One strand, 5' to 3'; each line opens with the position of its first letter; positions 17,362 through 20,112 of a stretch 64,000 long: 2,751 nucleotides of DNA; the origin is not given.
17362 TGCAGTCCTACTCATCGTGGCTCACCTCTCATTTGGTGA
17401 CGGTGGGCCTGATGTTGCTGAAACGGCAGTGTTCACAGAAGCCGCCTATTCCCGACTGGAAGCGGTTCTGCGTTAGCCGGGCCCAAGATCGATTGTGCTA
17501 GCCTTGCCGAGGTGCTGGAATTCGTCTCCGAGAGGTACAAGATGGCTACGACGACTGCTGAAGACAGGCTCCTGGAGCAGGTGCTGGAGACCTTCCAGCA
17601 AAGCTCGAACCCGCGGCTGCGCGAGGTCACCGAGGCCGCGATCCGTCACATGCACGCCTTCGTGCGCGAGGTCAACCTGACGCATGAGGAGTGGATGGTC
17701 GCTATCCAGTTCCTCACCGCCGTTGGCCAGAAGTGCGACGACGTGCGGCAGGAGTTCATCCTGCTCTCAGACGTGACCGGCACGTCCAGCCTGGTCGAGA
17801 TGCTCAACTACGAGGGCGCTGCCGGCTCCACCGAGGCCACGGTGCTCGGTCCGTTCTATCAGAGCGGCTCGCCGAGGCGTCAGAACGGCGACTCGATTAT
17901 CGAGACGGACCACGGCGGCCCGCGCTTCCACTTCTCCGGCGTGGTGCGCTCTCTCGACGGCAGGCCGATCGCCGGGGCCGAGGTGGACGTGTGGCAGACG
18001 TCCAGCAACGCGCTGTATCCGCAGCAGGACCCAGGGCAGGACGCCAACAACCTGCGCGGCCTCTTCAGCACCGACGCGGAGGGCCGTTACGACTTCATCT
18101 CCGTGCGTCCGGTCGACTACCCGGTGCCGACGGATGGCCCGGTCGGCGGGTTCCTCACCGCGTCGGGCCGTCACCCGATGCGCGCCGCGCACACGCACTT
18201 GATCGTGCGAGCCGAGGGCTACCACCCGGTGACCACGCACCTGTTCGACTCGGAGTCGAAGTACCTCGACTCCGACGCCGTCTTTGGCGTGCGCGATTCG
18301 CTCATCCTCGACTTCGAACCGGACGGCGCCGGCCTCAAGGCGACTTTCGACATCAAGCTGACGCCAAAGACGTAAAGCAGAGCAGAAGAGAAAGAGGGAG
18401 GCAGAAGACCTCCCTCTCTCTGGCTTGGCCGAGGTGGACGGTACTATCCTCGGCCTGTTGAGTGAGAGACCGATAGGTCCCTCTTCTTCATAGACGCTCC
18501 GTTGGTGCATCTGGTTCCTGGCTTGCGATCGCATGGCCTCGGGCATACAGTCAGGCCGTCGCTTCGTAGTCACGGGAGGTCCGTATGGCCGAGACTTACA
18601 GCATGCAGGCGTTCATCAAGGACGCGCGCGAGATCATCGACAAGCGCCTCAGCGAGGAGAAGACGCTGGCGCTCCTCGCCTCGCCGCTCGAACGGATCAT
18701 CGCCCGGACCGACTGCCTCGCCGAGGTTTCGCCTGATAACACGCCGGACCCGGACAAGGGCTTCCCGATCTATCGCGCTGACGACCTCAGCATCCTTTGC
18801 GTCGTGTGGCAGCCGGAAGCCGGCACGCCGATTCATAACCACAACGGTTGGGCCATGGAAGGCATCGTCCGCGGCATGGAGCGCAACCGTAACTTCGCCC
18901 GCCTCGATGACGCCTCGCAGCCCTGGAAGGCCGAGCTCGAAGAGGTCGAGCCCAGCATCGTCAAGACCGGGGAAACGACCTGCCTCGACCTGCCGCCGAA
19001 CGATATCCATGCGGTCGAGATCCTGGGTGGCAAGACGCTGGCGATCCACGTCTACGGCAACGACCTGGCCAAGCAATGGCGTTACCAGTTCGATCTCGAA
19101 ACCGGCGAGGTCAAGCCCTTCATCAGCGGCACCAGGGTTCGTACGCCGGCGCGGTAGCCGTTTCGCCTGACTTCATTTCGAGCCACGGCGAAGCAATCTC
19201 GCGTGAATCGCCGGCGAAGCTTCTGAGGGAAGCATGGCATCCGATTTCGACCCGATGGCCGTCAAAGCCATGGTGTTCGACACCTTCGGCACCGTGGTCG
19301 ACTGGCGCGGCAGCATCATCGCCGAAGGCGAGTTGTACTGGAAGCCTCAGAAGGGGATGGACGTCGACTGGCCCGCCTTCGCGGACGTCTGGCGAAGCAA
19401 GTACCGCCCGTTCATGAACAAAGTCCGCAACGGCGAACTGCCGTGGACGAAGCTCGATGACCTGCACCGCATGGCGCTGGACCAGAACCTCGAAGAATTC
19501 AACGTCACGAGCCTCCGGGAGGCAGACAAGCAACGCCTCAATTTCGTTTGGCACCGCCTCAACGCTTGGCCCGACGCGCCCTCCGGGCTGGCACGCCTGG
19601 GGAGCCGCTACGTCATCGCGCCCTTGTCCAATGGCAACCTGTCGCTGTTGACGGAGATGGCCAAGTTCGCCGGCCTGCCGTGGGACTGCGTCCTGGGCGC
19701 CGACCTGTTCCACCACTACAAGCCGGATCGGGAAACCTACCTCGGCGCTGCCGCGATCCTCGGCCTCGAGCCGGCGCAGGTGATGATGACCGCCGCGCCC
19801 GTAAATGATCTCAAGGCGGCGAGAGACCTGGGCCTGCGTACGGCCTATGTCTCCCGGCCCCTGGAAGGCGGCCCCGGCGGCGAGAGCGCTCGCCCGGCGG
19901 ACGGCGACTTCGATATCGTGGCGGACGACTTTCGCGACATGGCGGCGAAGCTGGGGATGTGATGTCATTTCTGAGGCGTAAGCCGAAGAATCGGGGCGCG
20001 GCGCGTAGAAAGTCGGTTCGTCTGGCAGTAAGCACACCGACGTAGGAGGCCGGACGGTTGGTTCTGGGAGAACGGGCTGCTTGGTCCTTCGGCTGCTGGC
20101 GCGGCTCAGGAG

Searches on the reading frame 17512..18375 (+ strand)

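Call 31: search_protein_families(library=pfam, proteins=[window:17512-18375:+], max_evalue=0.001)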
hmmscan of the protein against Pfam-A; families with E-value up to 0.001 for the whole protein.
window:17512-18375:+ (287 aa): 3 families
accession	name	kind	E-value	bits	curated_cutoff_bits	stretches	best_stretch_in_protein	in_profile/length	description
PF00775.27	Dioxygenase_C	-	5e-31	108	27.3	1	113-284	3-181/182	Dioxygenase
PF04444.19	Dioxygenase_N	-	3.7e-28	97.6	27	1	33-106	1-74/75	Catechol dioxygenase N terminus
PF13620.12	CarboxypepD_reg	-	3.7e-05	24.4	32.3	0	142-205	3-52/82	Carboxypeptidase regulatory-like domain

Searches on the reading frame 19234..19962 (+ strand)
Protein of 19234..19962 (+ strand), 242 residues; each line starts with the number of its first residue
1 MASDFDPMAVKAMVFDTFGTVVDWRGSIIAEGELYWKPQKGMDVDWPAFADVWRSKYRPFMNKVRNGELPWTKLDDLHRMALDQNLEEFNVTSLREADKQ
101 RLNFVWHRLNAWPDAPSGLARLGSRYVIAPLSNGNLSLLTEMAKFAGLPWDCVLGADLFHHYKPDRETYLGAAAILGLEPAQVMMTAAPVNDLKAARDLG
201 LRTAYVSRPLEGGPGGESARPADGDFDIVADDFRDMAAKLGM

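Call 32: search_protein_families(library=pfam, proteins=[window:19234-19962:+], max_evalue=0.001)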
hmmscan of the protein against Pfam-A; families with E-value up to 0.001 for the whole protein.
window:19234-19962:+ (242 aa): 2 families
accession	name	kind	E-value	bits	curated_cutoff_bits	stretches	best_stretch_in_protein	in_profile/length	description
PF00702.32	Hydrolase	-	4.3e-11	44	26.4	1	10-200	1-191/191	haloacid dehalogenase-like hydrolase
PF13419.12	HAD_2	-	9.3e-05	23.1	23.8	1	90-206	61-178/178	Haloacid dehalogenase-like hydrolase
